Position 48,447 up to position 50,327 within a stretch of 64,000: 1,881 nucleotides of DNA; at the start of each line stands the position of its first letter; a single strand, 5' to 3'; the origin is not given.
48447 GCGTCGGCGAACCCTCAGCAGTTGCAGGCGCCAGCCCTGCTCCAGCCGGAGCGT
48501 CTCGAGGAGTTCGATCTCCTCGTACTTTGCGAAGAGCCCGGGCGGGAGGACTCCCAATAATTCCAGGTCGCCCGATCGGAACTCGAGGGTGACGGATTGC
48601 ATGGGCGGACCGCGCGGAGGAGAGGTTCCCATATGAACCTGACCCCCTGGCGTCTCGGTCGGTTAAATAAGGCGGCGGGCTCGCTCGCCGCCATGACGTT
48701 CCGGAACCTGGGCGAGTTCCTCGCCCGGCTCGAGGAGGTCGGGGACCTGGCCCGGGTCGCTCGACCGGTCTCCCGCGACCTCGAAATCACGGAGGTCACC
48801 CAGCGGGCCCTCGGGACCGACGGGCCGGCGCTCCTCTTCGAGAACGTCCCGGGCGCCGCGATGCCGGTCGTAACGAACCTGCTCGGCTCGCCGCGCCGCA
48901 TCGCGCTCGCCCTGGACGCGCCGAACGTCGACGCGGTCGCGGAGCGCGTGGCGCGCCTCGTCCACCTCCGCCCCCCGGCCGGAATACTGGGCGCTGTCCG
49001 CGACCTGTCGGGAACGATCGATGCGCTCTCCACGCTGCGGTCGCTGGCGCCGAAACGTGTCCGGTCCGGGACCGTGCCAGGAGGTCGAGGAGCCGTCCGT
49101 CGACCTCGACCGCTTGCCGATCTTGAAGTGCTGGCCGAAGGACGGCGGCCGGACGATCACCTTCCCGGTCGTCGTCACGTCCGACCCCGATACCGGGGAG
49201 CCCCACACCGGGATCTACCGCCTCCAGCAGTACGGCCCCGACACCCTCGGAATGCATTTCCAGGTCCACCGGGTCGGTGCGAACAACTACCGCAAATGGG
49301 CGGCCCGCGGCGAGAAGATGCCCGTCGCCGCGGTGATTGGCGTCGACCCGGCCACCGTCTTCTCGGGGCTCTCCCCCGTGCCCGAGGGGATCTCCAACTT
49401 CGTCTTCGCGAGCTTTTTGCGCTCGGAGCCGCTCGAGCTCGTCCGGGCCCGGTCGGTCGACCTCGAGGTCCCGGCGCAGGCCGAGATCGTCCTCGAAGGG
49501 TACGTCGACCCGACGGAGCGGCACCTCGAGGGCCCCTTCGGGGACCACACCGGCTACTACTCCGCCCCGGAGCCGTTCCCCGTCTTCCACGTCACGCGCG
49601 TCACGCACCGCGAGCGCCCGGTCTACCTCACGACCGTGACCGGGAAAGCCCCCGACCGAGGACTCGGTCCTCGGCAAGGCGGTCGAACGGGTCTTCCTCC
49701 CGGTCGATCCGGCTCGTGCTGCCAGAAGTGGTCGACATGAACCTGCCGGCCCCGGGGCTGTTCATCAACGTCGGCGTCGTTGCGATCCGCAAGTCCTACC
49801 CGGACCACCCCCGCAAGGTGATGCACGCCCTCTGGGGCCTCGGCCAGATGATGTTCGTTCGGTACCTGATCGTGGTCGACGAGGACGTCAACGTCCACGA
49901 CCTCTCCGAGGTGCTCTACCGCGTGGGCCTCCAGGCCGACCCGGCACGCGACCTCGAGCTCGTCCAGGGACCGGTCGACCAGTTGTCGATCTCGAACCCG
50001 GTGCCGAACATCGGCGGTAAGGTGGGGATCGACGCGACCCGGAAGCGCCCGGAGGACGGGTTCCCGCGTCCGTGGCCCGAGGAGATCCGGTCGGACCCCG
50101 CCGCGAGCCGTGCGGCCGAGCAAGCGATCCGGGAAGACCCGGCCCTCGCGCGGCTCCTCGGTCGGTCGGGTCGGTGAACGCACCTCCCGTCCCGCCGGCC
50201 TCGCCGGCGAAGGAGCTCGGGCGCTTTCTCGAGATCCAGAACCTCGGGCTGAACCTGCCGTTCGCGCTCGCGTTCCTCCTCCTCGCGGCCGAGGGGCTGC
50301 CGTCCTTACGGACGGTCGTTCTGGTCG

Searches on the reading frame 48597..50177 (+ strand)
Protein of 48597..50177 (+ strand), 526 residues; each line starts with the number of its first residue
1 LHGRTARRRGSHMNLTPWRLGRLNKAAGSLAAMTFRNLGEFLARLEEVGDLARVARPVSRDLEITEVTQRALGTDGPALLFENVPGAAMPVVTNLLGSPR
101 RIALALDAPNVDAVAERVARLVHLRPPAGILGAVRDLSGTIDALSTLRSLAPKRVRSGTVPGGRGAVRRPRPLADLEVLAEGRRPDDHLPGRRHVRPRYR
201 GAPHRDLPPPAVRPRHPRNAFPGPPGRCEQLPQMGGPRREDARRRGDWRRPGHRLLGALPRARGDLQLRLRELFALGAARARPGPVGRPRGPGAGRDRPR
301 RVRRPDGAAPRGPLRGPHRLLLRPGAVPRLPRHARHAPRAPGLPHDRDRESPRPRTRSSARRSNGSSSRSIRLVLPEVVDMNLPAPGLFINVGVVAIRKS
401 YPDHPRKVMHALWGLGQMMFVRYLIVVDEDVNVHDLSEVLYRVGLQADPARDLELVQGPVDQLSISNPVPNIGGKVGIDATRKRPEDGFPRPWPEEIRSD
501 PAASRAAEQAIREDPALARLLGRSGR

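Call 20: search_protein_families(library=pfam, proteins=[window:48597-50177:+], max_evalue=0.001)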
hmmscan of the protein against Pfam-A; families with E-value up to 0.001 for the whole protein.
window:48597-50177:+ (526 aa): 2 families
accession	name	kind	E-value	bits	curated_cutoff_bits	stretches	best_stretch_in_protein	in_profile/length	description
PF20696.2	UbiD_C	-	3.1e-33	114.9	24.2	1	371-480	16-127/127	3-octaprenyl-4-hydroxybenzoate carboxy-lyase C-terminal domain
PF20695.2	UbiD_N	-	2.5e-24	85.6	24.3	1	42-118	1-75/78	3-octaprenyl-4-hydroxybenzoate carboxy-lyase N-terminal domain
